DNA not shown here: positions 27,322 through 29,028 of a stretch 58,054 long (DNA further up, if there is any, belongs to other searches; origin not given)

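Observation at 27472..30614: ATPase-centred accessory islet: ABC/AAA_15-type ATPase, abutting unknown partner gene and two-domain ORFan (candidate uncharacterised, possibly decaying, defence-type module)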

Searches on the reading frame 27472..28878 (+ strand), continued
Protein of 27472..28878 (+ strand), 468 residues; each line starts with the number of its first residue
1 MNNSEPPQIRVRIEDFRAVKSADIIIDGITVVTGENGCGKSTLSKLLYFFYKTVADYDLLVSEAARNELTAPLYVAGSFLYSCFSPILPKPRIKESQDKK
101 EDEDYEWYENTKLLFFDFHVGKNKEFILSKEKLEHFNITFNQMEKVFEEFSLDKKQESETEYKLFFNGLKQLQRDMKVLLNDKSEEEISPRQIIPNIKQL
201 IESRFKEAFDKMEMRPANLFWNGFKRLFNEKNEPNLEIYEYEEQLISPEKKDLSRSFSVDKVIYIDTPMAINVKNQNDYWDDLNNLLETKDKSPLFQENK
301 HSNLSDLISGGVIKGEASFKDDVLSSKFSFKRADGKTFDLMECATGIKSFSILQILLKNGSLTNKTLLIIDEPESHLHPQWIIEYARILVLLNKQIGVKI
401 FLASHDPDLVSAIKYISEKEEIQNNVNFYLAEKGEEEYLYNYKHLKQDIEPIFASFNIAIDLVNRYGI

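Call 32: predict_structure(alignment_id=A2)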
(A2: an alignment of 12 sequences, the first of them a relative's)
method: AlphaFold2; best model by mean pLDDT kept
length: 166 residues; sequences in the alignment: 12
mean_pLDDT: 77.2   pTM: 0.76
mean pLDDT of the five models: 77.2, 67.6, 65.4, 57.0, 46.6
residues with pLDDT >= 90: 15; 70-90: 106; 50-70: 45; < 50: 0
segments of 3 or more residues with pLDDT < 50: none
pLDDT, mean of each block of 10 residues (from residue 1): 63 55 77 64 71 80 79 73 83 70 86 76 88 89 87 90 83
secondary structure, 60 per line:
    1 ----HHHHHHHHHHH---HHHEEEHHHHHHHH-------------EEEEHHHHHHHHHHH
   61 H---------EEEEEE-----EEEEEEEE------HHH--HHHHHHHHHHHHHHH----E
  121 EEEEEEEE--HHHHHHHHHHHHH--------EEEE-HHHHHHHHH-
elements in order: H5-15 E22-24 H25-32 E46-49 H50-61 E71-76 E82-89 H101-115 E120-128 H131-143 E152-155 H157-165

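Call 34: search_protein_representatives(alignment_id=A2)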
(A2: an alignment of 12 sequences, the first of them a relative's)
Query: 12 sequences, 164 profile positions. Proteins with E-value up to 0.001 (for the whole library): 465; up to 1e-10: 238; up to 1e-30: 67. The best 150 are listed.
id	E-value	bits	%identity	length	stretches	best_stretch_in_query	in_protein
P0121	4.3e-68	244.6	-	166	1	1-164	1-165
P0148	1.9e-58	213.2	-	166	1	1-164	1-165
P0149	3.9e-57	208.9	-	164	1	1-164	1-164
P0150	3.8e-54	199.2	-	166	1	1-164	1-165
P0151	5.9e-54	198.6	-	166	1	1-164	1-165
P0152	1.2e-52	194.4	-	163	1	1-164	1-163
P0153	5.8e-52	192.1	-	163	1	1-164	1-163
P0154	1.8e-51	190.5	-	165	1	1-164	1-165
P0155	1.3e-50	187.7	-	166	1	1-164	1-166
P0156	1.2e-49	184.6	-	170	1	2-164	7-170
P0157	1.7e-48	180.9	-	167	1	2-164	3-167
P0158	2.2e-48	180.5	-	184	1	1-164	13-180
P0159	4.8e-48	179.4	-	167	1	1-164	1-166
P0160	2.6e-47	177.0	-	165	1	1-164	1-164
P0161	1.1e-46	175.0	-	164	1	1-163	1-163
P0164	9.5e-45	168.7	-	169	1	1-164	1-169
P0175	4.8e-38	146.9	-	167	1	3-164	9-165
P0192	1.2e-34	135.9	-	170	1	2-164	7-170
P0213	1.1e-30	122.9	-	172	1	1-164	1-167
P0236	1.0e-25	106.7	-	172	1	1-164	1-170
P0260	6.7e-23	97.6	-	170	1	1-164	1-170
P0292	2.5e-19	86.0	-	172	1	1-164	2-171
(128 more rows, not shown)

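Call 35: fold_search(model_id=the predicted structure, library=pdb)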
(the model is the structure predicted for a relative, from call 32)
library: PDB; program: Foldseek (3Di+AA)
matches with E <= 10: 305; with E <= 0.001: 0
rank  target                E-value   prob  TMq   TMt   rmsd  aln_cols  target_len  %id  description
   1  8q3z_A                2.8e-01  0.20  0.27  0.13   9.9       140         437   13  Crystal structure of cA4-bound Can2 from Thermoanaerobacter brockii (released 2023-11-22)
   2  4yha_F                3.0e-01  0.07  0.16  0.13  11.4       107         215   14  Crystal structure of the complex of Helicobacter pylori alpha-Carbonic Anhydrase with methazolamide (released 2015-07-01)
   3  1usp_B                4.1e-01  0.21  0.25  0.30   5.8        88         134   10  Organic Hydroperoxide Resistance Protein from Deinococcus radiodurans (released 2004-04-08)
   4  5tuo_B                4.1e-01  0.06  0.14  0.12  11.8       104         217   15  Crystal structure of the complex of Helicobacter pylori alpha-carbonic anhydrase with 5-amino-1,3,4-thiadiazole-2-sulf (released 2017-09-13)
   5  5tuo_G                4.1e-01  0.04  0.14  0.11  12.0       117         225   14  Crystal structure of the complex of Helicobacter pylori alpha-carbonic anhydrase with 5-amino-1,3,4-thiadiazole-2-sulf (released 2017-09-13)
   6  8q42_B                4.3e-01  0.16  0.27  0.13  10.2       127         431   13  Crystal structure of cA4-bound Can2 (E341A) in complex with oligo-A DNA (released 2023-11-22)
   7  1yj7_B                4.6e-01  0.06  0.12  0.13  10.9        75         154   21  Crystal structure of enteropathogenic E.coli (EPEC) type III secretion system protein EscJ (released 2005-06-07)
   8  9f9m_C                5.3e-01  0.08  0.21  0.20   9.1       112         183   14  Crystal structure of MUS81-EME1 bound by compound 21. (released 2024-06-19)
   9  8q43_A                5.6e-01  0.16  0.29  0.15  10.0       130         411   13  Crystal structure of cA4-bound Can2 (E341A) in complex with oligo-C DNA (released 2023-11-22)
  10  8q44_B                5.6e-01  0.14  0.28  0.13  13.4       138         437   10  Crystal structure of cA4-bound Can2 (E364R) in complex with oligo-T DNA (released 2023-11-22)
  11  8a4c_A                5.6e-01  0.13  0.25  0.21   8.6        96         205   18  Structure of human Rep15:Rab3B complex. (released 2022-08-10)
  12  4ygf_A                5.6e-01  0.06  0.15  0.12  12.2       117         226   14  Crystal structure of the complex of Helicobacter pylori alpha-Carbonic Anhydrase with acetazolamide (released 2015-07-01)
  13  1yj7_A                6.4e-01  0.06  0.16  0.16   8.9        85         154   18  Crystal structure of enteropathogenic E.coli (EPEC) type III secretion system protein EscJ (released 2005-06-07)
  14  5tt3_A                6.4e-01  0.06  0.16  0.12  11.0       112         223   13  Crystal structure of the complex of Helicobacter pylori alpha-carbonic anhydrase with ethoxzolamide (released 2017-09-13)
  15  5tt8_G                6.4e-01  0.04  0.15  0.12  12.2       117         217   16  Crystal structure of the complex of Helicobacter pylori alpha-carbonic anhydrase with benzolamide (released 2017-09-13)
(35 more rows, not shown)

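Call 41: search_solved_structures(query=A4, max_evalue=10, show_alignments=2)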
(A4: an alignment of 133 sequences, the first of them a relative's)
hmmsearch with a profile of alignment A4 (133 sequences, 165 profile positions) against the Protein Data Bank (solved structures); distinct sequences matched with E-value up to 10: 1.
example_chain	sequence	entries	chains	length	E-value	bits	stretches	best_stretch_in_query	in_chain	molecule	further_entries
1n3s_A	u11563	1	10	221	0.72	12.8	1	40-117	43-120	GTP cyclohydrolase I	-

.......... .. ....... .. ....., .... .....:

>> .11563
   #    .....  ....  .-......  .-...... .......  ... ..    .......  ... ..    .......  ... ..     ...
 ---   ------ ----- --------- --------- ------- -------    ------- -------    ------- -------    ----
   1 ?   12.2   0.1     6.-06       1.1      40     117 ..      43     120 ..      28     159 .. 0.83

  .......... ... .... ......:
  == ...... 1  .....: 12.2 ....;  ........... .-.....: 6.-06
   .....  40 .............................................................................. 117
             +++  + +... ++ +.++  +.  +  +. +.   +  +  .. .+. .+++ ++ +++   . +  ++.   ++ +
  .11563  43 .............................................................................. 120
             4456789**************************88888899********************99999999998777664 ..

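Call 43: search_protein_families(library=pfam, alignment_id=A4, max_evalue=1)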
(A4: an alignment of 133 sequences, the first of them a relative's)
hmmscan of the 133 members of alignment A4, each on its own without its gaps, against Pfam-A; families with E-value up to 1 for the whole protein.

A. member 1, P0121 (166 aa): 0 families

B. families by the number of members that match (of 133 scanned): 73 families (the first 25 are shown)
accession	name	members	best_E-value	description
PF14082.12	SduA_C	2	0.025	Shedu protein SduA, C-terminal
PF22411.1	Mre11_2nd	2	0.099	Mre11 nuclease, second domain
PF17146.10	PIN_6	1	0.0016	PIN domain of ribonuclease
PF12206.14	DUF3599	1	0.002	Domain of unknown function (DUF3599)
PF08878.16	HamA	1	0.003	HamA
PF00589.27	Phage_integrase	1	0.003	Phage integrase family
PF20623.4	Sgo0707_N2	1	0.0067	Sgo0707 N2 domain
PF17846.6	XRN_M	1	0.0072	Xrn1 helical domain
PF05209.18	MinC_N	1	0.0086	Septum formation inhibitor MinC, N-terminal domain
PF25657.1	Rota_VP6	1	0.0086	Rotavirus intermediate capsid protein VP6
PF19162.5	DUF5844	1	0.0091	Family of unknown function (DUF5844)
PF03416.26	Peptidase_C54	1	0.0092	Peptidase C54 catalytic domain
PF08861.15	DUF1828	1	0.012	Domain of unknown function DUF1828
PF21257.3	PHD_ash2p_like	1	0.015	ASH2, PHD zinc finger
PF14568.11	SUKH_6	1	0.017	SMI1-KNR4 cell-wall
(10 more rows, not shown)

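Call 44: search_protein_families(library=phrogs, proteins=[window:27472-28878:+, P0121, P0124, P0148, P0156], max_evalue=0.1)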
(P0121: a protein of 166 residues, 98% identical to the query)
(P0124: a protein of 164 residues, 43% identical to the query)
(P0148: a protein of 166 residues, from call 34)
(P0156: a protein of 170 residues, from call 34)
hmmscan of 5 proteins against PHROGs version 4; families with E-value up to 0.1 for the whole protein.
window:27472-28878:+ (468 aa): 12 families
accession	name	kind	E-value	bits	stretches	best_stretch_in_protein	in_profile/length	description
phrog_14430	-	unknown function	2.4e-29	103.9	1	9-426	3-398/444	-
phrog_4747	-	unknown function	6.8e-13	49.5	2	10-54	5-49/610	-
phrog_9802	-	unknown function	1e-11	45.5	2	124-414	59-332/438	-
phrog_7507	-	unknown function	1.7e-10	41.8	2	114-423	165-465/483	-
phrog_3940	-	unknown function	1.8e-10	41.2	2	361-429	250-313/537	-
phrog_8066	-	unknown function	1.3e-08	35.2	1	360-410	379-429/522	-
phrog_293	-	moron, auxiliary metabolic gene and host takeover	6.1e-07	28.8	2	364-413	286-335/1058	ABC transporter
phrog_8323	-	unknown function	1.9e-05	24.4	1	11-414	54-369/623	-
phrog_19212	-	unknown function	0.00038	20.2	1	361-414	356-413/550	-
phrog_21263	-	unknown function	0.01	14.9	0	363-416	847-899/940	-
phrog_2392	-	moron, auxiliary metabolic gene and host takeover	0.026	13.8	1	32-52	512-532/726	ABC transporter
phrog_14451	-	unknown function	0.036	13.6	1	12-72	6-67/553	-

P0121 (166 aa): 0 families

P0124 (164 aa): 0 families

P0148 (166 aa): 0 families

P0156 (170 aa): 0 families

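Call 45: predict_structure(alignment_id=A4)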
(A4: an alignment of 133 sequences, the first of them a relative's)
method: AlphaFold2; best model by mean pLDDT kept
length: 166 residues; sequences in the alignment: 133
mean_pLDDT: 96.4   pTM: 0.91
mean pLDDT of the five models: 96.4, 96.3, 96.2, 96.0, 96.0
residues with pLDDT >= 90: 157; 70-90: 9; 50-70: 0; < 50: 0
segments of 3 or more residues with pLDDT < 50: none
pLDDT, mean of each block of 10 residues (from residue 1): 98 98 96 83 96 98 98 97 98 95 98 98 98 97 97 98 97
secondary structure, 60 per line:
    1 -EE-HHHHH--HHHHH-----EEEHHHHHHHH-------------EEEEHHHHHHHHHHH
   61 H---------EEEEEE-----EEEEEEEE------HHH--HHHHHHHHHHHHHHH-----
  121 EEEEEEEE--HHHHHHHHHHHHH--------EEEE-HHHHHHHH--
elements in order: H5-9 H12-16 E22-24 H25-32 E46-49 H50-61 E71-76 E82-89 H101-115 E121-128 H131-143 E152-155 H157-164

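Call 49: fold_search(model_id=the predicted structure, library=pdb)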
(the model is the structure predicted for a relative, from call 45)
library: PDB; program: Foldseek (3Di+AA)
matches with E <= 10: 548; with E <= 0.001: 0
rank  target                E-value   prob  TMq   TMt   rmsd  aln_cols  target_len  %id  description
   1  8q3z_A                3.8e-02  0.51  0.28  0.13  14.2       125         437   10  Crystal structure of cA4-bound Can2 from Thermoanaerobacter brockii (released 2023-11-22)
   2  8q43_A                7.9e-02  0.41  0.29  0.14  14.0       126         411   11  Crystal structure of cA4-bound Can2 (E341A) in complex with oligo-C DNA (released 2023-11-22)
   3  8q3y_A                8.5e-02  0.69  0.32  0.15   5.3        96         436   14  Crystal structure of apo Can2 from Thermoanaerobacter brockii (released 2023-11-22)
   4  8q44_B                1.0e-01  0.38  0.30  0.14  13.6       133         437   11  Crystal structure of cA4-bound Can2 (E364R) in complex with oligo-T DNA (released 2023-11-22)
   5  8q41_B                1.0e-01  0.35  0.29  0.14  14.3       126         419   10  Crystal structure of Can2 (E341A) bound to cA4 and TTTAAA ssDNA (released 2023-11-22)
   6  5tuo_A                1.6e-01  0.06  0.13  0.11  11.0       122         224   15  Crystal structure of the complex of Helicobacter pylori alpha-carbonic anhydrase with 5-amino-1,3,4-thiadiazole-2-sulf (released 2017-09-13)
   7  8q44_A                1.7e-01  0.30  0.30  0.14  13.6       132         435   11  Crystal structure of cA4-bound Can2 (E364R) in complex with oligo-T DNA (released 2023-11-22)
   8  2vsi_B                2.1e-01  0.44  0.26  0.20   5.4        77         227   12  Synthesis of CDP-activated ribitol for teichoic acid precursors in Streptococcus pneumoniae (released 2008-12-30)
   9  8q42_B                2.1e-01  0.28  0.30  0.14  13.6       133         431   10  Crystal structure of cA4-bound Can2 (E341A) in complex with oligo-A DNA (released 2023-11-22)
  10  8vxy_A                2.1e-01  0.20  0.28  0.20   9.9       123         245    9  Structure of HamA(E138A,K140A)B-plasmid DNA complex from the Escherichia coli Hachiman defense system (released 2024-03-13)
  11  8q42_A                2.6e-01  0.21  0.27  0.12  13.8       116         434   11  Crystal structure of cA4-bound Can2 (E341A) in complex with oligo-A DNA (released 2023-11-22)
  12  8q41_A                3.0e-01  0.21  0.29  0.13  14.0       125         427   11  Crystal structure of Can2 (E341A) bound to cA4 and TTTAAA ssDNA (released 2023-11-22)
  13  1yj7_D                3.6e-01  0.02  0.13  0.13  17.4       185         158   11  Crystal structure of enteropathogenic E.coli (EPEC) type III secretion system protein EscJ (released 2005-06-07)
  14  5tt3_F                4.7e-01  0.05  0.15  0.12  11.3       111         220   16  Crystal structure of the complex of Helicobacter pylori alpha-carbonic anhydrase with ethoxzolamide (released 2017-09-13)
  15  4yha_F                4.7e-01  0.04  0.14  0.11  11.7       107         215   16  Crystal structure of the complex of Helicobacter pylori alpha-Carbonic Anhydrase with methazolamide (released 2015-07-01)
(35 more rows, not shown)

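Call 53: fold_search(model_id=the predicted structure, library=viral)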
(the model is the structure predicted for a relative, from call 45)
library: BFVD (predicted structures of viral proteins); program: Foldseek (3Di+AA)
matches with E <= 10: 593; with E <= 0.001: 0
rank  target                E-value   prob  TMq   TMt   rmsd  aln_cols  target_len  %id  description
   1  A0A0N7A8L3            1.3e-02  0.89  0.32  0.31   5.6       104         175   14  (no name in the UniProt tables at hand)
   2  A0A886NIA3            2.4e-02  0.23  0.21  0.13  14.3       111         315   16  (no name in the UniProt tables at hand)
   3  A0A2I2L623            4.1e-02  0.63  0.31  0.21   7.5       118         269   14  Mrr-like domain-containing protein [Orpheovirus IHUMI-LCC2]
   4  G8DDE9                5.7e-02  0.47  0.39  0.37  10.2       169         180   12  (no name in the UniProt tables at hand)
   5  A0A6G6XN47            9.7e-02  0.38  0.31  0.25   6.4       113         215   12  (no name in the UniProt tables at hand)
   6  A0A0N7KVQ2            9.7e-02  0.33  0.33  0.33  11.3       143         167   12  (no name in the UniProt tables at hand)
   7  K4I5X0                9.7e-02  0.18  0.26  0.23  13.7       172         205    8  Uncharacterized protein [Salmonella phage STML-198]
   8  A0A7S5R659            9.7e-02  0.18  0.29  0.15  15.2       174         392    8  (no name in the UniProt tables at hand)
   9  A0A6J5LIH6            9.7e-02  0.12  0.24  0.27  14.8       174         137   13  VRR-NUC domain containing protein [uncultured Caudovirales phage]
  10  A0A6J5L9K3            9.7e-02  0.09  0.17  0.11  18.1       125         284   10  PD-(D/E)XK nuclease superfamily [uncultured Caudovirales phage]
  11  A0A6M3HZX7            1.0e-01  0.38  0.32  0.42  10.2       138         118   15  (no name in the UniProt tables at hand)
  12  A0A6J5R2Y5            1.0e-01  0.13  0.22  0.29  13.2       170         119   13  VRR-NUC domain containing protein [uncultured Caudovirales phage]
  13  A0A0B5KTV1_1          1.1e-01  0.18  0.26  0.07  13.2       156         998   12  RNA-dependent RNA polymerase (Fragment) [Shuangao Mosquito Virus]
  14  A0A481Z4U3            1.1e-01  0.12  0.25  0.05  12.9       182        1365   12  Type III restriction enzyme, res subunit [Pithovirus LCPAC001]
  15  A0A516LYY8            1.1e-01  0.08  0.19  0.20  18.0       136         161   14  (no name in the UniProt tables at hand)
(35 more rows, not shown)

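Call 55: find_encoding_contigs(protein=P0127, flank=10000, max_places=2)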
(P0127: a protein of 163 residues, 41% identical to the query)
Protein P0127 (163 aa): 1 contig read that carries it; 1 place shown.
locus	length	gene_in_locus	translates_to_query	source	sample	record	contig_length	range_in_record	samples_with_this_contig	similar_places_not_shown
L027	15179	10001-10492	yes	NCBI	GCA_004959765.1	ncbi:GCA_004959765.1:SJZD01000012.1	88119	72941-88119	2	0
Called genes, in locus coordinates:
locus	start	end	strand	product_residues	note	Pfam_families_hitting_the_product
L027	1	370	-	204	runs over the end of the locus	-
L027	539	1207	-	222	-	PF11536:DUF3226 (weak), PF20469:OLD-like_TOPRIM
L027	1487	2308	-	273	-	PF02463:SMC_N (weak), PF13175:AAA_15, PF13476:AAA_23 (weak)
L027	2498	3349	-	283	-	PF00561:Abhydrolase_1 (weak), PF12697:Abhydrolase_6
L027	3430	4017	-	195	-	-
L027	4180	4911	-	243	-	PF00882:Zn_dep_PLPC, PF13803:DUF4184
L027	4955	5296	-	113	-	-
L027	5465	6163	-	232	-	-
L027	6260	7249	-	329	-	-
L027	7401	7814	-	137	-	-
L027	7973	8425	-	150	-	-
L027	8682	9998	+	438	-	PF02463:SMC_N (faint), PF13175:AAA_15, PF13304:AAA_21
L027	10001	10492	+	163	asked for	-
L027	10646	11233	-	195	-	PF06271:RDD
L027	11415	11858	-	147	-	-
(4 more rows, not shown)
